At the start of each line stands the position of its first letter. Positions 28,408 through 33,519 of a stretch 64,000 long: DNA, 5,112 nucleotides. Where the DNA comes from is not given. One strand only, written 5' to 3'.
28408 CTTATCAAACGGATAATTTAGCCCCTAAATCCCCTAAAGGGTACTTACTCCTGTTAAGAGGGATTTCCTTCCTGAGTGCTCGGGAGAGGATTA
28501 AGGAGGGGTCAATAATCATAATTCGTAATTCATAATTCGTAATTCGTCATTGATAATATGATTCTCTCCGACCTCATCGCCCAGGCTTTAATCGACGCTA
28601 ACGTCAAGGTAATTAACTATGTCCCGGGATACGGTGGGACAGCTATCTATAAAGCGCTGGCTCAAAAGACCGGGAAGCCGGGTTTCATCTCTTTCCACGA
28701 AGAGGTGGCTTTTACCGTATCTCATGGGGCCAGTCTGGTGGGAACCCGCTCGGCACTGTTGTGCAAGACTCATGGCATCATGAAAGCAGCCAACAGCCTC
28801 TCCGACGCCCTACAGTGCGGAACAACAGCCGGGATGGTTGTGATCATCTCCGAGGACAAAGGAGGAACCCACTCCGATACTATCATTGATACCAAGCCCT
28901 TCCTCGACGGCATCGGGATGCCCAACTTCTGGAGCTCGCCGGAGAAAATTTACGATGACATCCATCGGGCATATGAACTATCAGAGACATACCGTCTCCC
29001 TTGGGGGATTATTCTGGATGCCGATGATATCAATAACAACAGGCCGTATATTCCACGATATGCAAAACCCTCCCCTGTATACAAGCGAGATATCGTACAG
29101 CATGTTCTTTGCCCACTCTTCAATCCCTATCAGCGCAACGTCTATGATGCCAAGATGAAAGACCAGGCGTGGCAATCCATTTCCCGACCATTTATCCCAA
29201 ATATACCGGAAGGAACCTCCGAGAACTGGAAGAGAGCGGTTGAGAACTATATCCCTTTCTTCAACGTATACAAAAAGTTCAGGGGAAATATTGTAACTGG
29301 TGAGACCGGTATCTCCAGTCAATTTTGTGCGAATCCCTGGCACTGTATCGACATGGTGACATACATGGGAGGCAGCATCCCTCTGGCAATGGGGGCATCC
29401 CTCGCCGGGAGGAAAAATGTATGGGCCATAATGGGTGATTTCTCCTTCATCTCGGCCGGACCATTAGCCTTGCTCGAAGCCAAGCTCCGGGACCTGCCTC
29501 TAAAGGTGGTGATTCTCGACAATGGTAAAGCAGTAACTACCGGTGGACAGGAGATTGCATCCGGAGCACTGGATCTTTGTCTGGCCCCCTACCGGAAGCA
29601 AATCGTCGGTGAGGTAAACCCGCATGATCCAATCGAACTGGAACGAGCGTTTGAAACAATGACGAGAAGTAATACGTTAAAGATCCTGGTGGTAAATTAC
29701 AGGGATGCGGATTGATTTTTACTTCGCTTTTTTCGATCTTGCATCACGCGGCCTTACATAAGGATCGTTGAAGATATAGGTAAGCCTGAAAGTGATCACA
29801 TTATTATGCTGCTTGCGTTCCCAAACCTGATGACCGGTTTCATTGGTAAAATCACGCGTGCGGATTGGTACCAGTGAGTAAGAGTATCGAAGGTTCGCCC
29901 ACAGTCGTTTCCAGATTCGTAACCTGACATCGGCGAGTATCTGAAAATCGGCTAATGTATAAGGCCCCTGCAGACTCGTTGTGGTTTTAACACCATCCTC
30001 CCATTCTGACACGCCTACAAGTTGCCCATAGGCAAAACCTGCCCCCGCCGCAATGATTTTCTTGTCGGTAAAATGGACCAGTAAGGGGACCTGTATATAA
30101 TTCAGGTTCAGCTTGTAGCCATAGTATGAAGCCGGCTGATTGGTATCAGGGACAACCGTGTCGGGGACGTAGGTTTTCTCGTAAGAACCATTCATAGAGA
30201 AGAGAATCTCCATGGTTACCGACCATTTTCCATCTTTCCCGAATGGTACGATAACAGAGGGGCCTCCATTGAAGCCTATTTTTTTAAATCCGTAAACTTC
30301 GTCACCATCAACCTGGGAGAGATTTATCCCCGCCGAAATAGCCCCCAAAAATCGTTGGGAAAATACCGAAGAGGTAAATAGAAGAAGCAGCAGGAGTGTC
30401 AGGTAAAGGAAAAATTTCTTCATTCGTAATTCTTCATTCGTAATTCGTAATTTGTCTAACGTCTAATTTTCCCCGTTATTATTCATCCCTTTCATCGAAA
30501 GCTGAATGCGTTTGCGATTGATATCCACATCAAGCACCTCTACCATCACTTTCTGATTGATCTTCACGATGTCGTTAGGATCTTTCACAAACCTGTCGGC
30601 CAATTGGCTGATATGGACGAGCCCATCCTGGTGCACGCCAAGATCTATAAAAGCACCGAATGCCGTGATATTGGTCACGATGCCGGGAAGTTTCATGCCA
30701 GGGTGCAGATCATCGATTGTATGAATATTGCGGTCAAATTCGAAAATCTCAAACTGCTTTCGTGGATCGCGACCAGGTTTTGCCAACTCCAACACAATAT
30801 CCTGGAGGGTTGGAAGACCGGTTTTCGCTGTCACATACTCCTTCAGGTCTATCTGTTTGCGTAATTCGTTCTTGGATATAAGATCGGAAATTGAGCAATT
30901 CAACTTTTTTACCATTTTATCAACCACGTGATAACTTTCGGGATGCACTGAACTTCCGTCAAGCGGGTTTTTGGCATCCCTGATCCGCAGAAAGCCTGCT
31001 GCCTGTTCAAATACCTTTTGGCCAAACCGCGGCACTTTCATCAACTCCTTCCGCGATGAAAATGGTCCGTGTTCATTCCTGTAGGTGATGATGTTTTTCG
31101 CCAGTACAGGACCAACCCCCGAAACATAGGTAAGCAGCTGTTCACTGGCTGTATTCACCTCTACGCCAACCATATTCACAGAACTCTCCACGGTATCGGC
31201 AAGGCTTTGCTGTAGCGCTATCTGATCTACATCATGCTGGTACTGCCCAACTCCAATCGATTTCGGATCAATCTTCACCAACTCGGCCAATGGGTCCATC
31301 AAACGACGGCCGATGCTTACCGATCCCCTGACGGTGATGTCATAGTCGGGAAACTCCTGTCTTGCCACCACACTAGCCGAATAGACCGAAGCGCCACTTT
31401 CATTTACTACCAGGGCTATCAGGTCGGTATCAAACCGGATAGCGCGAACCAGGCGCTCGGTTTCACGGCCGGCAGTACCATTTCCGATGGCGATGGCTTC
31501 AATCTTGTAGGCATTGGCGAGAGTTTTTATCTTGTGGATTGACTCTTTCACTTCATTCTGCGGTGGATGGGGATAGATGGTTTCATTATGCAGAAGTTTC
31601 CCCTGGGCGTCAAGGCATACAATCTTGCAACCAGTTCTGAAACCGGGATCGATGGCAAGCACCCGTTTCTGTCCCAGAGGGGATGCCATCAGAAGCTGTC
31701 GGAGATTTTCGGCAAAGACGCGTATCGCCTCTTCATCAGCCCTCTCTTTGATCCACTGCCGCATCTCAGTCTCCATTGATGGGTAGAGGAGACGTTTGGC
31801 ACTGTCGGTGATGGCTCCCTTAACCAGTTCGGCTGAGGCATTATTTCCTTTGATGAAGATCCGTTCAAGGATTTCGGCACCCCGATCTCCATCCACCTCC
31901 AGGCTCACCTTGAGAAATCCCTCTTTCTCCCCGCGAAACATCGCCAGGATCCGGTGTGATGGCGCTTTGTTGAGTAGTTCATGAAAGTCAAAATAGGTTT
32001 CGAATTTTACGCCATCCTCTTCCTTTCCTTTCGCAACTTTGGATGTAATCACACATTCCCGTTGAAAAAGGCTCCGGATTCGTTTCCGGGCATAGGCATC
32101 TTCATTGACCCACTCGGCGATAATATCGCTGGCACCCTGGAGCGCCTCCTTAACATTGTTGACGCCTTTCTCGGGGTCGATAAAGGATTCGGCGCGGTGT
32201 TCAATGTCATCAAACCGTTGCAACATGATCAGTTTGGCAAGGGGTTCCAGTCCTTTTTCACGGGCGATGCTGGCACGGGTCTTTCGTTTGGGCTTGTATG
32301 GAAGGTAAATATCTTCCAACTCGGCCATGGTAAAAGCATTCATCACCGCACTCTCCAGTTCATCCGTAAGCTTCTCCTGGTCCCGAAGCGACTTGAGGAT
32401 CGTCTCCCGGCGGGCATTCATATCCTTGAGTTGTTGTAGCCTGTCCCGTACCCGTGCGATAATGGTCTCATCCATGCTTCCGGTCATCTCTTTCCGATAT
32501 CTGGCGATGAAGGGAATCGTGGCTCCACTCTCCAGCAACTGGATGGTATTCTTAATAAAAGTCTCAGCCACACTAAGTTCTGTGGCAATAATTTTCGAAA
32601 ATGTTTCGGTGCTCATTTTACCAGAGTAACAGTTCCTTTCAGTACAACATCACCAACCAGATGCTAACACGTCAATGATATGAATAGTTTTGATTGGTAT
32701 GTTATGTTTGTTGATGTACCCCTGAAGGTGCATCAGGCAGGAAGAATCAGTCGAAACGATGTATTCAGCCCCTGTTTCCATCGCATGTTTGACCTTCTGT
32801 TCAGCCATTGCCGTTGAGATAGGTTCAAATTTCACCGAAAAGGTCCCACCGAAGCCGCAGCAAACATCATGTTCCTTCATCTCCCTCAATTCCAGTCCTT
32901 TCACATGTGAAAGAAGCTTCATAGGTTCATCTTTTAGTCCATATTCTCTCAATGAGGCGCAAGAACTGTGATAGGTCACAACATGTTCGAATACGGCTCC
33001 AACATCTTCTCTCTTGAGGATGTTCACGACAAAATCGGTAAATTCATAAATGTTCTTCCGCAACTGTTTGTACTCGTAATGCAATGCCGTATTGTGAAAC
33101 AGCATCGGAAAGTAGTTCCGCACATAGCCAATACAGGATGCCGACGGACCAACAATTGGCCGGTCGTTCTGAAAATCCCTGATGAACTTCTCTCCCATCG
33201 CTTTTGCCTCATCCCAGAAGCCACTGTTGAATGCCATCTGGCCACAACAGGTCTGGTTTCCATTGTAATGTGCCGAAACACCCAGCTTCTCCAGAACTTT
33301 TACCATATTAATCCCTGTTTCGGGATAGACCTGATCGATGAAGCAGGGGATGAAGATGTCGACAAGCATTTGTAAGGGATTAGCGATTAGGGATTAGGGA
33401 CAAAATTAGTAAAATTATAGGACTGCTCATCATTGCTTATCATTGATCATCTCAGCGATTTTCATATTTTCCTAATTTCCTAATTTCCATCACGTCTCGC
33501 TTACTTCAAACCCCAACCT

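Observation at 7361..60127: Dispersed family of phase-locked 7-/8-nt drifting tandem arrays occupying short intergenic spacers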

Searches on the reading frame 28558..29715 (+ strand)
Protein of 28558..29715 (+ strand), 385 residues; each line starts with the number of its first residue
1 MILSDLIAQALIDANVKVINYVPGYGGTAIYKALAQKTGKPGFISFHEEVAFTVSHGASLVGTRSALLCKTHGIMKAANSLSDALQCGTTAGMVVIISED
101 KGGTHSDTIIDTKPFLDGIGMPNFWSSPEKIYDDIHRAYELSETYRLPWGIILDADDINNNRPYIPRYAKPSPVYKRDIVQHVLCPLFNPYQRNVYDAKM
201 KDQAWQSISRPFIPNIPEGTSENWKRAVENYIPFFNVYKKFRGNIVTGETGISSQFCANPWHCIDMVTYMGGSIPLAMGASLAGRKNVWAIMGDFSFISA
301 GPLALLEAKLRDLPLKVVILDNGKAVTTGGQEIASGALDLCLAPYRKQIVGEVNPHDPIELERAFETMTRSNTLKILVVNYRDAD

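Call 66: search_protein_families(library=ncbifam, proteins=[window:28558-29715:+], max_evalue=0.01)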
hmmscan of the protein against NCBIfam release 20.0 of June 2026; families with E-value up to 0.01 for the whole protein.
window:28558-29715:+ (385 aa): 13 families
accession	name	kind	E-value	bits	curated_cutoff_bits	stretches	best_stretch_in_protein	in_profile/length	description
TIGR03336.1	IOR_alpha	equivalog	9.9e-28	96.8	650.9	2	6-149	10-157/595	indolepyruvate ferredoxin oxidoreductase subunit alpha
NF006203.0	PRK08327.1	equivalog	8e-08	31.2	456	1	267-324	431-490/571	thiamine pyrophosphate-requiring protein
TIGR03846.1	sulfopy_beta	equivalog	4.8e-06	26.6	221.5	1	266-379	40-154/182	sulfopyruvate decarboxylase subunit beta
NF005040.0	PRK06457.1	equivalog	8e-06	24.4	788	1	268-324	396-453/549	pyruvate dehydrogenase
NF005860.0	PRK07789.1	equivalog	8.2e-06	24.4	881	1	268-324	450-506/615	acetolactate synthase large subunit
NF004813.0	PRK06163.1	equivalog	4.2e-05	23.4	240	1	266-340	55-131/202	hypothetical protein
TIGR03297.1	Ppyr-DeCO2ase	equivalog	0.00099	18.2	312.5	1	266-380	218-333/360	phosphonopyruvate decarboxylase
NF005824.0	PRK07710.1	equivalog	0.0012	17.3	976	0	261-323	418-480/573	acetolactate synthase large subunit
NF006524.0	PRK08978.1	equivalog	0.0015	16.9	738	1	269-324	402-457/548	acetolactate synthase 2 catalytic subunit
TIGR00118.1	acolac_lg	equivalog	0.0016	17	538.35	0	269-323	411-465/557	biosynthetic-type acetolactate synthase large subunit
TIGR03845.1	sulfopyru_alph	equivalog_domain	0.0036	17.2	147.95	0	6-154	3-156/160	sulfopyruvate decarboxylase subunit alpha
NF006525.0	PRK08979.1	equivalog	0.0071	14.8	1084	0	4-73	7-76/572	acetolactate synthase 3 large subunit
NF006721.0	PRK09259.1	equivalog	0.0081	14.8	557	0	259-333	418-492/574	oxalyl-CoA decarboxylase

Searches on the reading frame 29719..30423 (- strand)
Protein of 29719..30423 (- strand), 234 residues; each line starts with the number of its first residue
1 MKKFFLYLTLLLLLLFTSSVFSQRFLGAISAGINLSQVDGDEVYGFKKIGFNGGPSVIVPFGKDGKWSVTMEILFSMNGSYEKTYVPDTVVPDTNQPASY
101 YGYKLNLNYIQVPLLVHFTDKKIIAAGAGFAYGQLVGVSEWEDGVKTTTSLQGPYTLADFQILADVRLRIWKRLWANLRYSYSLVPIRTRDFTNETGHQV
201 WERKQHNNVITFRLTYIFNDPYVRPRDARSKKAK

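Call 67: search_protein_families(library=pfam, proteins=[window:29719-30423:-], max_evalue=0.01)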
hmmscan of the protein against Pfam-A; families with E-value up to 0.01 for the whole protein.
window:29719-30423:- (234 aa): 2 families
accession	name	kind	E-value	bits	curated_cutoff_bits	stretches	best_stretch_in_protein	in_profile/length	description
PF13568.12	OMP_b-brl_2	-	8.9e-12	45.9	27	1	29-186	13-172/175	Outer membrane protein beta-barrel domain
PF13505.12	OMP_b-brl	-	1.4e-06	29.1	28.7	1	9-218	2-175/175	Outer membrane protein beta-barrel domain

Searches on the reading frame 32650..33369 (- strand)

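Call 10: search_protein_families(library=pfam, proteins=[window:32650-33369:-])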
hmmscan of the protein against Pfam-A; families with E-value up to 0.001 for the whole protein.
window:32650-33369:- (239 aa): 1 family
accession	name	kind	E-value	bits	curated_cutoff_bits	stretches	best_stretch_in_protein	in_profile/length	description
PF02754.22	CCG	-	3.4e-36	123.6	20.6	2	131-216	1-85/85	Cysteine-rich domain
